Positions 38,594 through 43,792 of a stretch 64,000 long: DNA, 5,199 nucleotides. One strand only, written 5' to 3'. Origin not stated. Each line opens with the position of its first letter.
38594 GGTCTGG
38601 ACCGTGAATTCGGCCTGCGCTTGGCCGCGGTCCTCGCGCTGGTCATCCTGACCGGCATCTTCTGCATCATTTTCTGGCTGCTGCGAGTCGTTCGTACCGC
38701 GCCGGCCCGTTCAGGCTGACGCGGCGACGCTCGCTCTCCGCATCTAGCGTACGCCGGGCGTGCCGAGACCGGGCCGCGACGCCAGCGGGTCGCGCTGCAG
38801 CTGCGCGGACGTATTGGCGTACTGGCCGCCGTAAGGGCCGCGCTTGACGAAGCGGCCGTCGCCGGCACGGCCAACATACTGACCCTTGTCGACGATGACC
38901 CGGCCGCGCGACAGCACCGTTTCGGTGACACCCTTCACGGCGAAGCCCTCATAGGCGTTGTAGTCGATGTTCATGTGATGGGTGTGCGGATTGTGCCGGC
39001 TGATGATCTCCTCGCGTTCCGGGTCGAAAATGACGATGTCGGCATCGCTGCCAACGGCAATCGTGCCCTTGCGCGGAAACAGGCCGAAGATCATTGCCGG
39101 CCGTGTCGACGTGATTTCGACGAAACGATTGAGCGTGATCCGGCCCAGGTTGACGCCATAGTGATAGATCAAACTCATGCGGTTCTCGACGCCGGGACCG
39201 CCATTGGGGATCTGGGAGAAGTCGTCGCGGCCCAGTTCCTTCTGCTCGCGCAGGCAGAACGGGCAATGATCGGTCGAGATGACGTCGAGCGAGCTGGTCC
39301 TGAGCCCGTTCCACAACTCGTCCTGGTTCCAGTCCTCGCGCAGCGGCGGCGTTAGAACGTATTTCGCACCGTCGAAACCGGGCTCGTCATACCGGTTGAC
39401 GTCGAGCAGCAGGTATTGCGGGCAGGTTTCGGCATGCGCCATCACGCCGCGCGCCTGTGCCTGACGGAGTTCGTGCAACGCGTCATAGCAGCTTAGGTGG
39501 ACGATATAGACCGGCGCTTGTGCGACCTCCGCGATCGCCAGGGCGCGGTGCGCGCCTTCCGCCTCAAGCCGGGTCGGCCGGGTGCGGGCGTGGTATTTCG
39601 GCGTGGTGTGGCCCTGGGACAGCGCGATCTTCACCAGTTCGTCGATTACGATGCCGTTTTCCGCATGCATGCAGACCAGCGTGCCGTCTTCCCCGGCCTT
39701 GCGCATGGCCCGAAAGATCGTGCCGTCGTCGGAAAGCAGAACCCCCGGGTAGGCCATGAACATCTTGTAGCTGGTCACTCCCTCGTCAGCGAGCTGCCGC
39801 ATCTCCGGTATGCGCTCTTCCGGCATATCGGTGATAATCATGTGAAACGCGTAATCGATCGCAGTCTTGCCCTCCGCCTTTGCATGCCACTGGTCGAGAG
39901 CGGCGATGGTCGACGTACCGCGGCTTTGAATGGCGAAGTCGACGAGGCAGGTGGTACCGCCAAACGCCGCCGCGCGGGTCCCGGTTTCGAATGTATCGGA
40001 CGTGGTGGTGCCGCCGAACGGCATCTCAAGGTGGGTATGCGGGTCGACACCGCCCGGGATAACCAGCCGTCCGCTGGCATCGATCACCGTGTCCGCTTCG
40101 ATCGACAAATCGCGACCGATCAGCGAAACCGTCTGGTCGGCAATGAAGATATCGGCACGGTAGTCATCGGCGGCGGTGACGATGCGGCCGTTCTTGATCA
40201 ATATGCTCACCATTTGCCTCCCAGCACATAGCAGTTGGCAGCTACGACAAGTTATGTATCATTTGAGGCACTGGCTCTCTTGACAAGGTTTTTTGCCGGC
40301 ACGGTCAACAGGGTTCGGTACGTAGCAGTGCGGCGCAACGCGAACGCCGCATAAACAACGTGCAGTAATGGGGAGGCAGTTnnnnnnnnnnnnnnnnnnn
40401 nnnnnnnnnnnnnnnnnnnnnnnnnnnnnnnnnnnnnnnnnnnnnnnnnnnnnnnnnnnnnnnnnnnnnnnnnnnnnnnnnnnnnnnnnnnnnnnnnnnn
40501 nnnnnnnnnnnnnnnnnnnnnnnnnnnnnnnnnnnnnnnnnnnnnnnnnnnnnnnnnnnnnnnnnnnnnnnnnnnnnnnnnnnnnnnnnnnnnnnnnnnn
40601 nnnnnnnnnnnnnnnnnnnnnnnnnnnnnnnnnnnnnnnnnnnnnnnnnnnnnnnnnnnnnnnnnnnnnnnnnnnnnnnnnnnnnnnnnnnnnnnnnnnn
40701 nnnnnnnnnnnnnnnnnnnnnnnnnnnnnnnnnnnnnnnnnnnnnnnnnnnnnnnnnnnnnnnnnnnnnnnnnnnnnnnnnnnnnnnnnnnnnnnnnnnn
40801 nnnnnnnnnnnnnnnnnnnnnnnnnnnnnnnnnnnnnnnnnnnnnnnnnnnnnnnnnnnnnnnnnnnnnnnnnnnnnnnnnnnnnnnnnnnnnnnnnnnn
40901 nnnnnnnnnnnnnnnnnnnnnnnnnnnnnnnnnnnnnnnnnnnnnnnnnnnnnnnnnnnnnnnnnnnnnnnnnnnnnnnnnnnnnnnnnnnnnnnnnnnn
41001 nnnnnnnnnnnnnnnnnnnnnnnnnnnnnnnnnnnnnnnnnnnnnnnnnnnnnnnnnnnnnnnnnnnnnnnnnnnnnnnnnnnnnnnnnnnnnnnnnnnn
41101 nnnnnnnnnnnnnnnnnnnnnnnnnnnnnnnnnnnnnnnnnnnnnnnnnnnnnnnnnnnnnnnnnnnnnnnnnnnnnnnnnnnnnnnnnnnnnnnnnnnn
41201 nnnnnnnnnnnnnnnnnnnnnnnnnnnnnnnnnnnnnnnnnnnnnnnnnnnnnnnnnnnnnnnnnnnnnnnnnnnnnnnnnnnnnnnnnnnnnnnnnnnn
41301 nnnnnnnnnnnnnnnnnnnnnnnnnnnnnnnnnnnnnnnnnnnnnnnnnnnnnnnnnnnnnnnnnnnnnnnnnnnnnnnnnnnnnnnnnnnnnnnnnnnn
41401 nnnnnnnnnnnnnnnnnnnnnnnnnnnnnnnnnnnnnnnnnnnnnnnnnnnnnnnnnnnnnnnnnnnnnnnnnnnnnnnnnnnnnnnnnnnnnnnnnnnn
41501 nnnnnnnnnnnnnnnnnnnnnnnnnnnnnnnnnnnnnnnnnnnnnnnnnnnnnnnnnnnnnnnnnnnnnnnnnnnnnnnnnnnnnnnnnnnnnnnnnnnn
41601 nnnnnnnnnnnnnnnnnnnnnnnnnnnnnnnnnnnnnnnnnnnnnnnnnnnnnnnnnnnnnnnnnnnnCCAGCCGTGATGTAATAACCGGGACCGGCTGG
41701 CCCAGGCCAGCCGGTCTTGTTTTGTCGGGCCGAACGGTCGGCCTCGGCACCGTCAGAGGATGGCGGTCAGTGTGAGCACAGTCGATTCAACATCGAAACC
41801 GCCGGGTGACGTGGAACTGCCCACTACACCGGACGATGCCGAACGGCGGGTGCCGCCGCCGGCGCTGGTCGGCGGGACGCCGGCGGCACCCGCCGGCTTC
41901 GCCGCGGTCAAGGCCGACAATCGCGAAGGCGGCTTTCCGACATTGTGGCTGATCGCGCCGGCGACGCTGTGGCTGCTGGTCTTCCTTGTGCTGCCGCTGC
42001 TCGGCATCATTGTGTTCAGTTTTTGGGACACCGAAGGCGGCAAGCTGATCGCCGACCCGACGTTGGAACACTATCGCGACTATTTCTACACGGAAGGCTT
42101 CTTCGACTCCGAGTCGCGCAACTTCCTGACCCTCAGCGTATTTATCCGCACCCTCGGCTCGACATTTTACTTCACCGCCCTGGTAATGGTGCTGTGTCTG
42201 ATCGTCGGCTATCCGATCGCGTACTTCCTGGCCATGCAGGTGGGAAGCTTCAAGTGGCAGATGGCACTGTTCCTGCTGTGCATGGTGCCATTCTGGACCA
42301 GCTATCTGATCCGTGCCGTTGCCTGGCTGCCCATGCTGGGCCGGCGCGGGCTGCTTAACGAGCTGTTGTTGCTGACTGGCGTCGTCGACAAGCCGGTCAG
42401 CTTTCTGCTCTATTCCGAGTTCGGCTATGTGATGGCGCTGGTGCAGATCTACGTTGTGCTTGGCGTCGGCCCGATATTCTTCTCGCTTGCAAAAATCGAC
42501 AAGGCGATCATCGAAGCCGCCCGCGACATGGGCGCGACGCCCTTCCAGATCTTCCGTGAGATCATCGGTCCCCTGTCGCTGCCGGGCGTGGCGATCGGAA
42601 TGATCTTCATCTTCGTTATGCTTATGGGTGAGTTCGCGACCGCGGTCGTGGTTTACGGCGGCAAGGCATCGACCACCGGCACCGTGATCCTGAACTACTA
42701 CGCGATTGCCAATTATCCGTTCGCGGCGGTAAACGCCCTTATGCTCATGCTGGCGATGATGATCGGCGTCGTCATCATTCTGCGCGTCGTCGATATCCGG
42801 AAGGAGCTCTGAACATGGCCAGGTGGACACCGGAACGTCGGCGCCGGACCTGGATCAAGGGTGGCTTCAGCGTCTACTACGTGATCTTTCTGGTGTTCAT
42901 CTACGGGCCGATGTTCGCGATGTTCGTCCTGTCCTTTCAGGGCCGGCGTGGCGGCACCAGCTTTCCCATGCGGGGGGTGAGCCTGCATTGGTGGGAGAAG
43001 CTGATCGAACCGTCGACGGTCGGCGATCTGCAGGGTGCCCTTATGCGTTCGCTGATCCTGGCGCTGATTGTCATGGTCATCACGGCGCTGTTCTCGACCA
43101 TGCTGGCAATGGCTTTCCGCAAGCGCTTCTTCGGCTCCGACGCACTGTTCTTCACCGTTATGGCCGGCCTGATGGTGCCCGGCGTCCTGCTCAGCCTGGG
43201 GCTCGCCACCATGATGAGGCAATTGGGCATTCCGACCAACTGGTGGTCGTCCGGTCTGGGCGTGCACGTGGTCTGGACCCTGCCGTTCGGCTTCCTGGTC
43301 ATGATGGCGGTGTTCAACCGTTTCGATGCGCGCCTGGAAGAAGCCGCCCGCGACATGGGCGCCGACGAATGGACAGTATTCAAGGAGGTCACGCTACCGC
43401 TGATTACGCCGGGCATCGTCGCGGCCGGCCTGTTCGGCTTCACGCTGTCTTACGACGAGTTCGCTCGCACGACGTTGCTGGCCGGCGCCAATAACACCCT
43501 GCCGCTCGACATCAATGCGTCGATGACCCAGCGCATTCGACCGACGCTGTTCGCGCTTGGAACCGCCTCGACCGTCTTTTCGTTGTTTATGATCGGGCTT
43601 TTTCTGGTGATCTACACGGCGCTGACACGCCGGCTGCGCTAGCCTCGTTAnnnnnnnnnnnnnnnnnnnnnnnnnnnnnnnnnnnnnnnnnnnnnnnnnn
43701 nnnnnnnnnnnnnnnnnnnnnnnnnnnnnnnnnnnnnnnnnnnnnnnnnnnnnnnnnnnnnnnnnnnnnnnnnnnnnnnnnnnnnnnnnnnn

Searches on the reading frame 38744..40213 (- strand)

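Call 8: search_protein_families(library=pfam, proteins=[window:38744-40213:-], max_evalue=0.01)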
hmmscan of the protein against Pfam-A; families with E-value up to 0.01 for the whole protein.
window:38744-40213:- (489 aa): 2 families
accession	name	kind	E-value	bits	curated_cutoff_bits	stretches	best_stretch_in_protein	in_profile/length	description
PF01979.26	Amidohydro_1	-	7.2e-22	78.5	25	1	50-439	1-344/345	Amidohydrolase family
PF07969.17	Amidohydro_3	-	1.1e-15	58.6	29.7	2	358-440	406-471/472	Amidohydrolase family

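Call 9: search_protein_families(library=ncbifam, proteins=[window:38744-40213:-], max_evalue=0.01)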
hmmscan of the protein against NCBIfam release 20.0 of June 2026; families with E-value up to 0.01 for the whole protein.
window:38744-40213:- (489 aa): 62 families (the best 25 are shown)
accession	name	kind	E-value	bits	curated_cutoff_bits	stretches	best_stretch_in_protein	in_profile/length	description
TIGR02033.1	D-hydantoinase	equivalog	5.2e-182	605.8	393.25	1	4-458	1-454/454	dihydropyrimidinase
NF009941.0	PRK13404.1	subfamily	5.5e-149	496.8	647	1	5-460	7-463/478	dihydropyrimidinase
TIGR03178.1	allantoinase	equivalog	8.7e-83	278.6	357.85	1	4-457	2-440/441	allantoinase AllB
NF004839.0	PRK06189.1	equivalog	1.9e-82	277.3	631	1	3-458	4-447/451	allantoinase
NF002668.0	PRK02382.1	equivalog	3.1e-68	230.5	452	1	2-458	4-428/436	dihydroorotase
NF058539.1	ergo_uti2_ErtD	equivalog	7.6e-68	229.4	650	1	6-457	5-446/449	hydantoin-5-propionate amidohydrolase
NF005960.0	PRK08044.1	equivalog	5.8e-66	223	688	1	3-458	4-450/453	allantoinase AllB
NF006559.0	PRK09060.1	equivalog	1.2e-63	214.9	482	1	3-450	6-431/444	dihydroorotase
NF005751.0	PRK07575.1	equivalog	9.1e-61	205.6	529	1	2-446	3-425/440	dihydroorotase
TIGR00857.1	pyrC_multi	subfamily_domain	1e-57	196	279.05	1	19-442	5-410/412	dihydroorotase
NF006837.0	PRK09357.1-2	equivalog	3.1e-52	177.6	575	1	4-444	3-425/428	dihydroorotase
NF058538.1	ergo_util_ErtD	equivalog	1.3e-50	172.5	600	1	8-457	6-445/446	hydantoin-5-propionate amidohydrolase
NF006839.0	PRK09357.1-4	equivalog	1.3e-50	172.2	576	1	4-440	2-419/422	dihydroorotase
NF006688.0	PRK09236.1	equivalog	3.4e-50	171.1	535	1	1-447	1-432/444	dihydroorotase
NF006836.0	PRK09357.1-1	equivalog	2.8e-49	168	538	1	3-446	3-429/432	dihydroorotase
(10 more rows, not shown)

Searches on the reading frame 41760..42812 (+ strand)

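Call 13: search_protein_families(library=ncbifam, proteins=[window:41760-42812:+], max_evalue=0.00001)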
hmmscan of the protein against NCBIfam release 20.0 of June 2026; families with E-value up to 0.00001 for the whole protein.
window:41760-42812:+ (350 aa): 17 families
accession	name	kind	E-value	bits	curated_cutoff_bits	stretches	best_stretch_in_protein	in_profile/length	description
NF007044.0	PRK09497.1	equivalog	1.1e-38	133.3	348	1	67-342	14-273/285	spermidine/putrescine ABC transporter permease PotB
NF007963.0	PRK10683.1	equivalog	7e-35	120.9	489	1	64-339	32-304/317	putrescine ABC transporter permease PotH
NF011624.0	PRK15050.1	equivalog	4.4e-21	75.3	247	1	53-348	16-289/297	2-aminoethylphosphonate ABC transporter permease subunit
NF043074.1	MMSYN1_0196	equivalog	1.4e-19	70.5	350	1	64-342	13-260/277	spermidine/putrescine ABC transporter permease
TIGR03226.1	PhnU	equivalog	5.7e-18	65.4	283.45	1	52-345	34-304/311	2-aminoethylphosphonate ABC transporter permease subunit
TIGR02141.1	modB_ABC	equivalog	9e-15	54.9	182.6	1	138-343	6-204/208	molybdate ABC transporter permease subunit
TIGR01581.1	Mo_ABC_porter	hypoth_equivalog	1e-13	51.3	210.3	1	131-340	22-224/225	ABC transporter permease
NF006939.0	PRK09421.1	equivalog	2.5e-12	46.7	262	1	142-339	22-213/230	molybdate ABC transporter permease subunit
TIGR03262.1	PhnU2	equivalog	5.2e-11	41.9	593.25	1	66-339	8-252/546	putative 2-aminoethylphosphonate ABC transporter permease subunit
NF040931.1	ABC_arch_GlcT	equivalog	6.9e-10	39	360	1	122-341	45-265/278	glucose ABC transporter permease GlcT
NF007047.0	PRK09500.1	equivalog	1.1e-08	35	326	1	231-342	142-249/257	spermidine/putrescine ABC transporter permease PotC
TIGR00969.1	3a0106s02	subfamily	4.4e-08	32.9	240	1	123-340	54-266/272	sulfate ABC transporter permease subunit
NF008231.0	PRK10998.1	equivalog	1e-06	28.6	261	1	230-341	168-280/296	maltose ABC transporter permease MalG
TIGR02139.1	permease_CysT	equivalog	2.7e-06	27.2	246.1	1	129-339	49-255/265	sulfate ABC transporter permease subunit CysT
NF040839.1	tungstate_WtpB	equivalog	6e-06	26.1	340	1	128-345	42-248/251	tungstate ABC transporter permease WtpB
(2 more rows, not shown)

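Call 14: search_protein_families(library=pfam, proteins=[window:41760-42812:+], max_evalue=0.0001)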
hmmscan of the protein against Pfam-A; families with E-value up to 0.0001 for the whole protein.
window:41760-42812:+ (350 aa): 0 families

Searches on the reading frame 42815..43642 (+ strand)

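Call 13: search_protein_families(library=ncbifam, proteins=[window:42815-43642:+], max_evalue=0.00001)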
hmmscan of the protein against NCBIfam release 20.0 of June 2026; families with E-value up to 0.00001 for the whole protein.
window:42815-43642:+ (275 aa): 20 families
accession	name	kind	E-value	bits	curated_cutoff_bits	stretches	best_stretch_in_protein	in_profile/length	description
NF007047.0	PRK09500.1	equivalog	2e-34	119.4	326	1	20-262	9-247/257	spermidine/putrescine ABC transporter permease PotC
NF007889.0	PRK10592.1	equivalog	7e-22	78.3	476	1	20-263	14-259/281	putrescine ABC transporter permease PotI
NF043073.1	MMSYN1_0195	equivalog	9e-21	73.8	1250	1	19-260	7-241/1021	spermidine/putrescine ABC transporter permease/substrate-binding protein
NF007044.0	PRK09497.1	equivalog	1.4e-15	57.6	348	1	154-274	160-278/285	spermidine/putrescine ABC transporter permease PotB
TIGR03262.1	PhnU2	equivalog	2.2e-15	56.3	593.25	1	19-236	8-225/546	putative 2-aminoethylphosphonate ABC transporter permease subunit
TIGR03255.1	PhnV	equivalog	4.6e-15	56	358.7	1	4-272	3-263/270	2-aminoethylphosphonate ABC transport system, membrane component PhnV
NF040932.1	ABC_arch_GlcU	equivalog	1.7e-14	54.1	340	1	21-256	8-249/272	glucose ABC transporter permease GlcU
TIGR02141.1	modB_ABC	equivalog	3.9e-13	49.5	182.6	1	79-260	3-199/208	molybdate ABC transporter permease subunit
NF011624.0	PRK15050.1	equivalog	2.2e-12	46.7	247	1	28-268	39-283/297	2-aminoethylphosphonate ABC transporter permease subunit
NF006939.0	PRK09421.1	equivalog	1.8e-11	43.9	262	1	75-221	11-170/230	molybdate ABC transporter permease subunit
TIGR01581.1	Mo_ABC_porter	hypoth_equivalog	6.1e-11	42.2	210.3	1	69-249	16-212/225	ABC transporter permease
TIGR00969.1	3a0106s02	subfamily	1e-10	41.5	240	1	17-260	21-263/272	sulfate ABC transporter permease subunit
NF008208.0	PRK10971.1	equivalog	1.9e-10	40.7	415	1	58-268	46-262/277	sulfate/thiosulfate ABC transporter permease CysT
TIGR02139.1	permease_CysT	equivalog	2.4e-10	40.5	246.1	1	58-242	38-230/265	sulfate ABC transporter permease subunit CysT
TIGR03226.1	PhnU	equivalog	4.8e-10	39.4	283.45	1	152-267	188-297/311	2-aminoethylphosphonate ABC transporter permease subunit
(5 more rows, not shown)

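Call 14: search_protein_families(library=pfam, proteins=[window:42815-43642:+], max_evalue=0.0001)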
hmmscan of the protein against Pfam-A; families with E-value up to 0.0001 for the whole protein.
window:42815-43642:+ (275 aa): 1 family
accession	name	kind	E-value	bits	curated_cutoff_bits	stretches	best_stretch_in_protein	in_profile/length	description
PF00528.27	BPD_transp_1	-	1.1e-11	45.3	26.4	1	97-274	8-182/184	Binding-protein-dependent transport system inner membrane component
